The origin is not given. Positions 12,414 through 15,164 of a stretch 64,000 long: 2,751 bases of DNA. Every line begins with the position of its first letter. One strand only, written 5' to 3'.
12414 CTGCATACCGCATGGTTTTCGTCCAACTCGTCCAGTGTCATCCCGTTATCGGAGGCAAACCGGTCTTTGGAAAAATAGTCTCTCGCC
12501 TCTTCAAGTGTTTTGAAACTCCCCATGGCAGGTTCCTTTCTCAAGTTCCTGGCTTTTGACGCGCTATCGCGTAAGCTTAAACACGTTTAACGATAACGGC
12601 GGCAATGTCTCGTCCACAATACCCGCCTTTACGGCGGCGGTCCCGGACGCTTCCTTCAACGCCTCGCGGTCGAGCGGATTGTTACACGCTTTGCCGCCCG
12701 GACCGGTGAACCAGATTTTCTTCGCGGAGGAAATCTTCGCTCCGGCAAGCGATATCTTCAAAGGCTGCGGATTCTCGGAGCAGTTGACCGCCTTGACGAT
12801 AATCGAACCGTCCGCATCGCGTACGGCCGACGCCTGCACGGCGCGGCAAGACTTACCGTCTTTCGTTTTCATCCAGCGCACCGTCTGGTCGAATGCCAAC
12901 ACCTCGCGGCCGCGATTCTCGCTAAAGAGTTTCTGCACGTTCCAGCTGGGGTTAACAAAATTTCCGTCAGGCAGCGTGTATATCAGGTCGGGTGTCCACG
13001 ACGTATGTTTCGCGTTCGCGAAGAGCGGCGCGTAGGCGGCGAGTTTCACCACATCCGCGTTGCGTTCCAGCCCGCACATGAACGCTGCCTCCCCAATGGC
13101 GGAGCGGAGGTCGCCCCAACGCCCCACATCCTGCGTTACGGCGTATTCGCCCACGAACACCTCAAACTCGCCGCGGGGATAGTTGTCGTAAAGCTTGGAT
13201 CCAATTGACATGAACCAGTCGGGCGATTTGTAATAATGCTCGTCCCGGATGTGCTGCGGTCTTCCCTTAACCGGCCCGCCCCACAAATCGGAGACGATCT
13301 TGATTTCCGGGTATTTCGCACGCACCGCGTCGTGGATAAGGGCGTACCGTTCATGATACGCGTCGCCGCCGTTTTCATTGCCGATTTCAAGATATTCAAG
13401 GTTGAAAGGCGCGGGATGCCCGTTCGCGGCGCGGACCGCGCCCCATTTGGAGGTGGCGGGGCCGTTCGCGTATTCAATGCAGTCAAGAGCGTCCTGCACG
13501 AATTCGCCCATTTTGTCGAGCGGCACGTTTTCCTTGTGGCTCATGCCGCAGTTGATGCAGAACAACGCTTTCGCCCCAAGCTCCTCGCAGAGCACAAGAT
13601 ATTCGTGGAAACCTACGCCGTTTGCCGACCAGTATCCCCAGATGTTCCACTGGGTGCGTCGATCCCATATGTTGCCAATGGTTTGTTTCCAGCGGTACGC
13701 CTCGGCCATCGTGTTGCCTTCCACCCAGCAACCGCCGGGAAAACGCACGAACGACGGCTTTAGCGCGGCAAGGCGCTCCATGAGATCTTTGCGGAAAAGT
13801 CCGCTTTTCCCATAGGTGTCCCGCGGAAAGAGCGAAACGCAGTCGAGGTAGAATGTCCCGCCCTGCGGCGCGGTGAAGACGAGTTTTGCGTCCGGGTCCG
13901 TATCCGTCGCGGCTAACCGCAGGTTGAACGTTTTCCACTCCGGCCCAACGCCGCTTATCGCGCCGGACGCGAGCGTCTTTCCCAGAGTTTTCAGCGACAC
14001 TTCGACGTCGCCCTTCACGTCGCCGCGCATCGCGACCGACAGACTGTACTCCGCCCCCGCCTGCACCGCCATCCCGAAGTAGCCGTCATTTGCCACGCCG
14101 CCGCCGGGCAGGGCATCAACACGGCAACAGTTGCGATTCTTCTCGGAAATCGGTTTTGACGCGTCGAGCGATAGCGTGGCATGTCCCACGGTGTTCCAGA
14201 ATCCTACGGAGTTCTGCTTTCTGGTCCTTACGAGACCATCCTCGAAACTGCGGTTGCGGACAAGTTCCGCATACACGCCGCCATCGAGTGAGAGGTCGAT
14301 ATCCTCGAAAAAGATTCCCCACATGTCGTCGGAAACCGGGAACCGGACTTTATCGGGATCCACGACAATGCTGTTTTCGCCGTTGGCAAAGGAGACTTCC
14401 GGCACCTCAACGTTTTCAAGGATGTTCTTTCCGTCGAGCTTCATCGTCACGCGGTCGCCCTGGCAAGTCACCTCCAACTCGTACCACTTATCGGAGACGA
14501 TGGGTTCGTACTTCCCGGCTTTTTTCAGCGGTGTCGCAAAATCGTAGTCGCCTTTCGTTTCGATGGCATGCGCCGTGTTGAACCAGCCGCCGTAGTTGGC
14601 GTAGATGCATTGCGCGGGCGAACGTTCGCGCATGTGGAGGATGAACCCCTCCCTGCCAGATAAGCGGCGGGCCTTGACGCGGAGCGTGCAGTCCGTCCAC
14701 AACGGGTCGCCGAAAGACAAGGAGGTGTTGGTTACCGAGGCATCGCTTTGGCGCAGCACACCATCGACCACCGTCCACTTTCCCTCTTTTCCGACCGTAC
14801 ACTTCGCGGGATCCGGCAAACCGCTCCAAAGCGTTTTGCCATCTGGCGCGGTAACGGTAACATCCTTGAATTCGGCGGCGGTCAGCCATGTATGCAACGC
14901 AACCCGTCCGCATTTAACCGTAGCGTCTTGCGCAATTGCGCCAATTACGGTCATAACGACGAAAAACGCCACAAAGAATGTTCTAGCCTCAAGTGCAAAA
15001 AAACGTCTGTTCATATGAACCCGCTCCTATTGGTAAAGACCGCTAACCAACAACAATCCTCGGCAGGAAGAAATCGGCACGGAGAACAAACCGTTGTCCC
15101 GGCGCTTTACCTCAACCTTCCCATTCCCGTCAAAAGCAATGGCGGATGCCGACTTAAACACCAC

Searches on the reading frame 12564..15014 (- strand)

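Call 50: search_protein_families(library=ncbifam, proteins=[window:12564-15014:-], max_evalue=0.001)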
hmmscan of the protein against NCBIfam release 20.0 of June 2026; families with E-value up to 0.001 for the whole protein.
window:12564-15014:- (816 aa): 1 family
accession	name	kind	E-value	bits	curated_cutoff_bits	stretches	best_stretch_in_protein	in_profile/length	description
NF051901.1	ArabsyFurArfAAgro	equivalog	1.7e-18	66.9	625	1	407-550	49-175/502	arabinosylfuranosidase ArfA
